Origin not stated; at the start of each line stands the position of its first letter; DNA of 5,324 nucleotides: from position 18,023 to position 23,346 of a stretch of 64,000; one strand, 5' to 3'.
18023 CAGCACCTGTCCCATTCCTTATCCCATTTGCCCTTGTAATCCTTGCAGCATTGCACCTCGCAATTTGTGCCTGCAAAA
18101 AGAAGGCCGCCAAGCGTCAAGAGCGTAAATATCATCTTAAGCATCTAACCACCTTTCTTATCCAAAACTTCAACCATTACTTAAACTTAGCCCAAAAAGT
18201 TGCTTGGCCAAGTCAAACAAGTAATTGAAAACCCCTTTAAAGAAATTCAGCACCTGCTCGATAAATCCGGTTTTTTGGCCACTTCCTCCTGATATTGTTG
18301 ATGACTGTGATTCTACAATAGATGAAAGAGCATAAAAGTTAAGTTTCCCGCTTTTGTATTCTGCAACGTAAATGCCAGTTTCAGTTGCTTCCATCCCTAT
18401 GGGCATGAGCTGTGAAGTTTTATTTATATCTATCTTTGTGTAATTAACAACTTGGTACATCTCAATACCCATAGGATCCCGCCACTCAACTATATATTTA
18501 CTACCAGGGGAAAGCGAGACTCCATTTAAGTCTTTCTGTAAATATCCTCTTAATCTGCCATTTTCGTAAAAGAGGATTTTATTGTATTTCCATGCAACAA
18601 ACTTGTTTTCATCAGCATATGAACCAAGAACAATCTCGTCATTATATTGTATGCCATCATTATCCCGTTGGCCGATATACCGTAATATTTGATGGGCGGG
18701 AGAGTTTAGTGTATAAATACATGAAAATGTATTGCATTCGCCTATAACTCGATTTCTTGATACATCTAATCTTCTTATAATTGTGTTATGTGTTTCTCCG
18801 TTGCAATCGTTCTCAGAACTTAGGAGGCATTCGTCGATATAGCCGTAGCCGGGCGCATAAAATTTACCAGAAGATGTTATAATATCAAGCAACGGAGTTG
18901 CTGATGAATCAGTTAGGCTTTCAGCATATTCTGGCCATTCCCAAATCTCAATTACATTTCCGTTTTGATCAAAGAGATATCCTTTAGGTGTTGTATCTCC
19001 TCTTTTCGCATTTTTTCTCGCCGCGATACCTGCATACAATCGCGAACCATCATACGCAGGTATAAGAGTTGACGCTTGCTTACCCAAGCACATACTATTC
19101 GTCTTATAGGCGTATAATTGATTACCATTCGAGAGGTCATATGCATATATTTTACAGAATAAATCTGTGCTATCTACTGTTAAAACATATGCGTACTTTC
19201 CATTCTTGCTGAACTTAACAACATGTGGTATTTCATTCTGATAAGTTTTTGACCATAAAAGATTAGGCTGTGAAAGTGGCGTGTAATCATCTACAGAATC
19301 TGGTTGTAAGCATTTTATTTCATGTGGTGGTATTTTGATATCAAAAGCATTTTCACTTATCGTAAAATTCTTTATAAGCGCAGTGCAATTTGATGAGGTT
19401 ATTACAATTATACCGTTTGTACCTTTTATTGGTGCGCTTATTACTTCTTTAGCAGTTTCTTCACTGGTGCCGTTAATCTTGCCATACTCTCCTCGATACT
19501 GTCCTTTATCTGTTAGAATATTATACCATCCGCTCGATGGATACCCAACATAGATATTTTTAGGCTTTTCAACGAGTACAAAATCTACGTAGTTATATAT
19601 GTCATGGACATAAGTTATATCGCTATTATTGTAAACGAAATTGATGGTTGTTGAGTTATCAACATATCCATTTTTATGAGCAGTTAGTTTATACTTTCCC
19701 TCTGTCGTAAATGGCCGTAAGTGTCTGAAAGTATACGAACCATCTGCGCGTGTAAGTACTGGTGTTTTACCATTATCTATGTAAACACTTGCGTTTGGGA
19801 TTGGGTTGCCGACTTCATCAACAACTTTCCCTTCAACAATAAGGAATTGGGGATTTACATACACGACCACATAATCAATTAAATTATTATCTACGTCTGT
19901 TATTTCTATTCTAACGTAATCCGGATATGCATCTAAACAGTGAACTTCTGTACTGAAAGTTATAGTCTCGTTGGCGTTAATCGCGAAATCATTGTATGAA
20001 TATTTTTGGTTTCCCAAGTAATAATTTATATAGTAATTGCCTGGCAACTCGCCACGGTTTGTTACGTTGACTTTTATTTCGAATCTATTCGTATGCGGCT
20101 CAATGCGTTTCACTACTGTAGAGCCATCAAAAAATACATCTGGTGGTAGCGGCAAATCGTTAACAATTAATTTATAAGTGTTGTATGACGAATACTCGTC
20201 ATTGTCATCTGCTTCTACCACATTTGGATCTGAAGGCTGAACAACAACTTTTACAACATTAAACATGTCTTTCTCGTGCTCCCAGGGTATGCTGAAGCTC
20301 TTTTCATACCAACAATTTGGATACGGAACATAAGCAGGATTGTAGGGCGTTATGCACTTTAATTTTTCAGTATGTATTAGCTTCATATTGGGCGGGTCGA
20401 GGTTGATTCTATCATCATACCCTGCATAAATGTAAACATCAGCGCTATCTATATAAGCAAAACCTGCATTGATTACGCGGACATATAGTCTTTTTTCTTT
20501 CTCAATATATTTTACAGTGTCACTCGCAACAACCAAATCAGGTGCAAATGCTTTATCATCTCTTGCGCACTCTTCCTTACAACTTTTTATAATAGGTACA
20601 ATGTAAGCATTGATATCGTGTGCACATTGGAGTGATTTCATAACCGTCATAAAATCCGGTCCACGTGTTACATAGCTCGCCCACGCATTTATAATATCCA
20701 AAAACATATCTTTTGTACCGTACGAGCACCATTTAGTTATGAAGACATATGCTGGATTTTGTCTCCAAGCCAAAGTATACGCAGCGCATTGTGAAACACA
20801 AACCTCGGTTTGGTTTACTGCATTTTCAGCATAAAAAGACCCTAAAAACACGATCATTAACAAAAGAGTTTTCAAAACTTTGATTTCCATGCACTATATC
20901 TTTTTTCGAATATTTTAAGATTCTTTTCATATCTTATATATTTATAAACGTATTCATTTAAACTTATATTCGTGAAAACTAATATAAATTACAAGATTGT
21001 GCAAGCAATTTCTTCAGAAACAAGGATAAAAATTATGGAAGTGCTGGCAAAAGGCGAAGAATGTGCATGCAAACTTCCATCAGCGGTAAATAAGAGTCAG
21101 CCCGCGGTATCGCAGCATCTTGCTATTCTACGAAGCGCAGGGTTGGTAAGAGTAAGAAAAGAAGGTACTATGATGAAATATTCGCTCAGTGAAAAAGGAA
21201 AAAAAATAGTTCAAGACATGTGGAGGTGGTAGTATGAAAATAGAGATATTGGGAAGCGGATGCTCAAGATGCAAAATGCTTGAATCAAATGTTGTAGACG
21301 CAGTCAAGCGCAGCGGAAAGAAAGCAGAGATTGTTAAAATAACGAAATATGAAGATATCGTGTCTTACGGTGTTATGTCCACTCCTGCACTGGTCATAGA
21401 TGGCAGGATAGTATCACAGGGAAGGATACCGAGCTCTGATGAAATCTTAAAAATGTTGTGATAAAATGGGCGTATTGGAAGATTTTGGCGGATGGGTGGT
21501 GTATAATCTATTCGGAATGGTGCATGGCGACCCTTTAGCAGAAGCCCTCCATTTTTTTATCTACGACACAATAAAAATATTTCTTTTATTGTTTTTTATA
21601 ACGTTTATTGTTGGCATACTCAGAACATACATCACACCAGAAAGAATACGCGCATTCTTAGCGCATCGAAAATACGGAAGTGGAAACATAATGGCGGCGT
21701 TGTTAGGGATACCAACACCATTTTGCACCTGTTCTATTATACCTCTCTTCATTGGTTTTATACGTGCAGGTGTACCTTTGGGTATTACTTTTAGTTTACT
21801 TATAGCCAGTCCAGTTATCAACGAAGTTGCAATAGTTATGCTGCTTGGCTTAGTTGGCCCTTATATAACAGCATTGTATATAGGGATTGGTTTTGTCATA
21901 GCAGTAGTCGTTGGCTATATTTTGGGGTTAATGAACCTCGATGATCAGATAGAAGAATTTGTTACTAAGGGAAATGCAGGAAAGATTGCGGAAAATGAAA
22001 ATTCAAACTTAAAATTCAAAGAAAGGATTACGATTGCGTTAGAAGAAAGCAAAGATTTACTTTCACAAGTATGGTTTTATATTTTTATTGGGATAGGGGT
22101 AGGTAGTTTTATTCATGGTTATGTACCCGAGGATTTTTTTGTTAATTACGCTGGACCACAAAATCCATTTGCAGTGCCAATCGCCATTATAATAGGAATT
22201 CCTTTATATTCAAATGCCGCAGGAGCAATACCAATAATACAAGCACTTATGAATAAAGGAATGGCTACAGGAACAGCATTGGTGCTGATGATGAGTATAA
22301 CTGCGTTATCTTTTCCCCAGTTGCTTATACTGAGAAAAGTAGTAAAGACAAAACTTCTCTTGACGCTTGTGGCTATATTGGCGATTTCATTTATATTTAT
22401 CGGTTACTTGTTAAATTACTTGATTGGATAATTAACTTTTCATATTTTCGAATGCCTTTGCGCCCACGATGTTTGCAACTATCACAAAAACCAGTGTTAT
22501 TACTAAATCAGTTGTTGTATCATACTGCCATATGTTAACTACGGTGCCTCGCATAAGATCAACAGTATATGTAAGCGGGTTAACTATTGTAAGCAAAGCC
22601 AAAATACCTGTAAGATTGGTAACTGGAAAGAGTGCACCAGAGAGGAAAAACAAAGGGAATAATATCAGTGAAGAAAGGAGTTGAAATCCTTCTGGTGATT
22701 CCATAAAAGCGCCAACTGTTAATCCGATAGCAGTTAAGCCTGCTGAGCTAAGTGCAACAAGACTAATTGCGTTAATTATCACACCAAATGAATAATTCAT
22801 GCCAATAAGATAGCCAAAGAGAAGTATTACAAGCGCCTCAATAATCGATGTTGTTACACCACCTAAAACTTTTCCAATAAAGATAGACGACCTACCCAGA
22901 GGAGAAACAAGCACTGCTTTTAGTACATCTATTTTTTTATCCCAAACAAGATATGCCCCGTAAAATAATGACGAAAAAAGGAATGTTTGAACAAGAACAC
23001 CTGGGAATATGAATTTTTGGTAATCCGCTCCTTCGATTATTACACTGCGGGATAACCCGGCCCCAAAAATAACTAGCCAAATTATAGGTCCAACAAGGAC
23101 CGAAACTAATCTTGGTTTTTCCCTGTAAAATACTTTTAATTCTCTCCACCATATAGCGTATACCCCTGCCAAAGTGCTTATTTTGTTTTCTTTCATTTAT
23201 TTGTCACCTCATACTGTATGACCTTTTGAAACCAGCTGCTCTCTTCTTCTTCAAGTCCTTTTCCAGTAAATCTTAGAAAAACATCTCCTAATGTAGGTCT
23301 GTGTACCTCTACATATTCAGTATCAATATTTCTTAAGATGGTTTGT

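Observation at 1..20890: A ~21 kb island encoding ten secreted or membrane-anchored proteins assembled from a shared set of shuffled modules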

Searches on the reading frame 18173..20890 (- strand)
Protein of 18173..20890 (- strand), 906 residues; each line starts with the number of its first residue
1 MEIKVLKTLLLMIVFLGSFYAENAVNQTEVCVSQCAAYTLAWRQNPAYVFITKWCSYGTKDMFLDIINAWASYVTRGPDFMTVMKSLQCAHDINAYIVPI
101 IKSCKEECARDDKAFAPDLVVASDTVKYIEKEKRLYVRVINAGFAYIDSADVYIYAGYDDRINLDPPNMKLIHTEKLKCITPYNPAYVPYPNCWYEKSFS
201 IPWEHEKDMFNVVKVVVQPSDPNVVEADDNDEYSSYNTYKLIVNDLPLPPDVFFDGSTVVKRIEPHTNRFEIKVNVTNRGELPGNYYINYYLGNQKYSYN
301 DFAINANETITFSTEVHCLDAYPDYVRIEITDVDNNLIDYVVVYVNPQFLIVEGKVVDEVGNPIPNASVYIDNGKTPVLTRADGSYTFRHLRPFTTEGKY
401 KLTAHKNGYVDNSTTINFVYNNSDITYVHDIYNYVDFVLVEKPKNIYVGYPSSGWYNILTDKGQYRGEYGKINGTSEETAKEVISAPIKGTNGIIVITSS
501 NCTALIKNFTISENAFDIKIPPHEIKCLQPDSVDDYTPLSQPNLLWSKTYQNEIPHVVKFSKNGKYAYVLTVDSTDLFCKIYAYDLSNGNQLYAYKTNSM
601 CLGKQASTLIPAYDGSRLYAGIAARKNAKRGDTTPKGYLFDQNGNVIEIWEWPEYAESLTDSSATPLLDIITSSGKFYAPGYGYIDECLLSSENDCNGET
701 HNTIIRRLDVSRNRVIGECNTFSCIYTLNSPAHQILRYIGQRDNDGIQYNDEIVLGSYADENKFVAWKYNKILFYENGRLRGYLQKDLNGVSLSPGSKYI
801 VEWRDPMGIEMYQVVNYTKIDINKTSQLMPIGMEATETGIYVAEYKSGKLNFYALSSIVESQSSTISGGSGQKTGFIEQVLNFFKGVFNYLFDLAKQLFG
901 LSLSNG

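Call 5: search_protein_families(library=pfam, proteins=[window:18173-20890:-], max_evalue=0.01)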
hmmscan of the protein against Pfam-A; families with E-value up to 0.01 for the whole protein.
window:18173-20890:- (906 aa): 3 families
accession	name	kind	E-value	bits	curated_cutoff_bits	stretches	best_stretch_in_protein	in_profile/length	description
PF13620.12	CarboxypepD_reg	-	5e-11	43.2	32.3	1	352-415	2-65/82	Carboxypeptidase regulatory-like domain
PF13715.12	CarbopepD_reg_2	-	5.4e-08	33.2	32.2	1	352-422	1-68/88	CarboxypepD_reg-like domain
PF02369.22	Big_1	-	0.0074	16.8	34.9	0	352-419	21-93/93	Bacterial Ig-like domain (group 1)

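Call 17: search_protein_families(library=ncbifam, proteins=[window:18173-20890:-], max_evalue=0.1)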
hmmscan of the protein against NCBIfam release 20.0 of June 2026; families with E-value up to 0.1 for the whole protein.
window:18173-20890:- (906 aa): 2 families
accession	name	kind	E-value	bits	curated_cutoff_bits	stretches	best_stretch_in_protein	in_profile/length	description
NF052345.1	S_layer_anammox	exception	3.6e-05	21.3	1400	1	351-451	1314-1411/1596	Kustd1514 family S-layer glycoprotein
TIGR02422.1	protocat_beta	equivalog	0.0018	18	296.4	0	322-369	33-80/220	protocatechuate 3,4-dioxygenase subunit beta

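Call 86: find_homologous_proteins(query=window:18173-20890:-, max_evalue=0.001)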
Query window:18173-20890:- (906 aa): 4 proteins with E <= 0.001 among 8000 candidates.
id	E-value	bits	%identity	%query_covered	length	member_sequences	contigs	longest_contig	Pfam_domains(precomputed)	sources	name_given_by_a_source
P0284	0.0e+0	2102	100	100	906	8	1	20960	PF13715.13,PF13620.13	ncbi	ncbi:MAG: carboxypeptidase-like regulatory domain-containing protein [Candidatus Bilamarchaeaceae ar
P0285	0.0e+0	1677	78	99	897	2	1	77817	PF13715.13,PF13620.13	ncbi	ncbi:MAG: carboxypeptidase-like regulatory domain-containing protein [Candidatus Micrarchaeia archae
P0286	0.0e+0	1256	61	99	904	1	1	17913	PF13715.13,PF13620.13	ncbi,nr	ncbi:MAG: carboxypeptidase regulatory-like domain-containing protein [Candidatus Micrarchaeota archa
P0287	1.0e-235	803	43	99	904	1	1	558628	PF13715.13,PF13620.13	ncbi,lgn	ncbi:MAG: carboxypeptidase-like regulatory domain-containing protein [Candidatus Anstonellales archa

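Call 87: find_encoding_contigs(protein=P0286, flank=10000, max_places=2)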
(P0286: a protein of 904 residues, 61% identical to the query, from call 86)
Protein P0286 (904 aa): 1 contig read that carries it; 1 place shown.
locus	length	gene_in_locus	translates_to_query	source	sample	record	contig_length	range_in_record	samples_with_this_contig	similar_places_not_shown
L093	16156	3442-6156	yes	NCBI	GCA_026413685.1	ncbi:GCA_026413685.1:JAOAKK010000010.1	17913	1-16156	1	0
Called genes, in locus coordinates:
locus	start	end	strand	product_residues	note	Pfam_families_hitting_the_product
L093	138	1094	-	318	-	PF01300:Sua5_yciO_yrdC, PF03481:Sua5_C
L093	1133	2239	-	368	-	-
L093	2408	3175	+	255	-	PF03891:DUF333, PF27854:Heavy_Cys_CGP (weak)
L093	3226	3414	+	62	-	-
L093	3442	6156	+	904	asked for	PF13620:CarboxypepD_reg, PF13715:CarbopepD_reg_2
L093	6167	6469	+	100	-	-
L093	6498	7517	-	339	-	PF00633:HHH (faint), PF14520:HHH_5, PF00154:RecA_N, PF08423:Rad51, PF06745:ATPase (weak)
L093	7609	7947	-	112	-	PF12796:Ank_2, PF13637:Ank_4 (faint), PF13857:Ank_5, PF00023:Ank, PF13606:Ank_3 (weak)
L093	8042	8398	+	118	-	-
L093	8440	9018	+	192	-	PF02777:Sod_Fe_C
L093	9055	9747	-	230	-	-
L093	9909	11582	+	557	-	-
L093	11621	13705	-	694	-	PF13620:CarboxypepD_reg (faint)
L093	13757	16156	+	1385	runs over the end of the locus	PF00082:Peptidase_S8, PF07622:DUF1583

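Call 88: find_encoding_contigs(protein=P0285, flank=10000, max_places=2)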
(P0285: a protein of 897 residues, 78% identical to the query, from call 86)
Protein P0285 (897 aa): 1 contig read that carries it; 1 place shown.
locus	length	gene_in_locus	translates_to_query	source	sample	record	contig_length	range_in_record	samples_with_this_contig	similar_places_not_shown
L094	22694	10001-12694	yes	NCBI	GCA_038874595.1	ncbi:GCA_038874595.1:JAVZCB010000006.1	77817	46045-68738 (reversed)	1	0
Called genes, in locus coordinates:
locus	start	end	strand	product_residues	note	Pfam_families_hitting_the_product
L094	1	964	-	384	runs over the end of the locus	PF13483:Lactamase_B_3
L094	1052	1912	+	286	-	PF04773:FecR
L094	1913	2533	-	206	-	PF13489:Methyltransf_23, PF13847:Methyltransf_31, PF08241:Methyltransf_11, PF08242:Methyltransf_12, PF13649:Methyltransf_25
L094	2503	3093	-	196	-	PF13489:Methyltransf_23, PF07021:MetW (faint), PF13847:Methyltransf_31, PF08241:Methyltransf_11, PF08242:Methyltransf_12, PF13649:Methyltransf_25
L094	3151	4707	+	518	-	-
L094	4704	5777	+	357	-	PF04055:Radical_SAM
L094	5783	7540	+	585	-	PF01979:Amidohydro_1, PF00702:Hydrolase (weak)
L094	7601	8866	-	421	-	-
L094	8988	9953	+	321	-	PF00152:tRNA-synt_2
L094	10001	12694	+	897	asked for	PF13620:CarboxypepD_reg, PF13715:CarbopepD_reg_2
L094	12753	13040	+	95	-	-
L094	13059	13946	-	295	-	-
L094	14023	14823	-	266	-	-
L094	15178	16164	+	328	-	-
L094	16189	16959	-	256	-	PF01138:RNase_PH, PF03725:RNase_PH_C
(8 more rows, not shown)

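Call 89: find_encoding_contigs(protein=P0287, flank=10000, max_places=2)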
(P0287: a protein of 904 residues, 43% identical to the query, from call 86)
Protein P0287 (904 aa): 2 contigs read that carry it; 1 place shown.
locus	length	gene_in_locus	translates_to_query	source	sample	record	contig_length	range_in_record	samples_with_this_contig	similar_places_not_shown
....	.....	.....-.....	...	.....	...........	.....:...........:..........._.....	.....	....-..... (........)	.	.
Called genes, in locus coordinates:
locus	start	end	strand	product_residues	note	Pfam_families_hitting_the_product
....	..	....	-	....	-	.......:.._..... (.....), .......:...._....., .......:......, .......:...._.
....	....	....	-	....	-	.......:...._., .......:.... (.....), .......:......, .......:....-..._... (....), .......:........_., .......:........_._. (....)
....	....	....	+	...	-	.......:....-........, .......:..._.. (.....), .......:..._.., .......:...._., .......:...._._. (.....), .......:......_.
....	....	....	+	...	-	-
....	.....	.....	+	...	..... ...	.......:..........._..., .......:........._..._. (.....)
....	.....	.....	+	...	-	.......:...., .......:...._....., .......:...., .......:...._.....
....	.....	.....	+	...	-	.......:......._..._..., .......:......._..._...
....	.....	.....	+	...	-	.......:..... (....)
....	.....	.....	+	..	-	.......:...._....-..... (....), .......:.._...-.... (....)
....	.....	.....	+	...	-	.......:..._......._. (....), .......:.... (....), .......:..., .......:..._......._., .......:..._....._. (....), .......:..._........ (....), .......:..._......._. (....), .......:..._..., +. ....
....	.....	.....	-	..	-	-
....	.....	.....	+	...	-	-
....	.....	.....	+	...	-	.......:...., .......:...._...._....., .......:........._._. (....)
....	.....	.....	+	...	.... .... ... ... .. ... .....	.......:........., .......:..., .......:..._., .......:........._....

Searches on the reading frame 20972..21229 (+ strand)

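Call 10: search_protein_families(library=pfam, proteins=[window:20972-21229:+], max_evalue=0.00001)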
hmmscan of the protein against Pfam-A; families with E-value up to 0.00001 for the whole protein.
window:20972-21229:+ (86 aa): 2 families
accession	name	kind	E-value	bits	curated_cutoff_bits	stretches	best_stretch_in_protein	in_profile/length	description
PF01022.26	HTH_5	-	1.6e-16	60.3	22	1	15-60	1-46/47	Bacterial regulatory protein, arsR family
PF12840.13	HTH_20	-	7.3e-07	29.5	27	1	14-62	2-51/51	Helix-turn-helix domain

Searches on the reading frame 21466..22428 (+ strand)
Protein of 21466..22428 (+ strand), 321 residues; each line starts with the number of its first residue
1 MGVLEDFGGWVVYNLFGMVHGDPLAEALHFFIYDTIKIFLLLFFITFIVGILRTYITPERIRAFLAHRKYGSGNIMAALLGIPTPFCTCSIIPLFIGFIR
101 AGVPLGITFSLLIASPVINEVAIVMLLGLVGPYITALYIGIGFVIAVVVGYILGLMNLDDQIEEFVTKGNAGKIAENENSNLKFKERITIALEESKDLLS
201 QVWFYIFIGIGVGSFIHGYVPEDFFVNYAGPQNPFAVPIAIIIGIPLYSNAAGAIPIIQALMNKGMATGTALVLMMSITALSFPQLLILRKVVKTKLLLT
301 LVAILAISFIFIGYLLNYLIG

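Call 10: search_protein_families(library=pfam, proteins=[window:21466-22428:+], max_evalue=0.00001)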
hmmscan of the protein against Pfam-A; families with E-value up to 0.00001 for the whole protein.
window:21466-22428:+ (321 aa): 1 family
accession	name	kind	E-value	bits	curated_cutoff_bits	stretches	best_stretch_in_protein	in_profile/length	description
PF03773.19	ArsP_1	-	6.2e-73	245.9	32.3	1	24-318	2-294/294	Predicted permease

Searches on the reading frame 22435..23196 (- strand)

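Call 10: search_protein_families(library=pfam, proteins=[window:22435-23196:-], max_evalue=0.00001)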
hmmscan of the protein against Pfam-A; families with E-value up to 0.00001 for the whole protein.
window:22435-23196:- (254 aa): 2 families
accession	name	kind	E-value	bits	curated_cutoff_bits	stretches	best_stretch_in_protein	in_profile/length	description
PF01061.29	ABC2_membrane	-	3e-30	105.8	26.9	1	12-218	3-209/211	ABC-2 type transporter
PF12698.13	ABC2_membrane_3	-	2.5e-13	50.3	31.6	1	58-246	159-346/347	ABC-2 family transporter protein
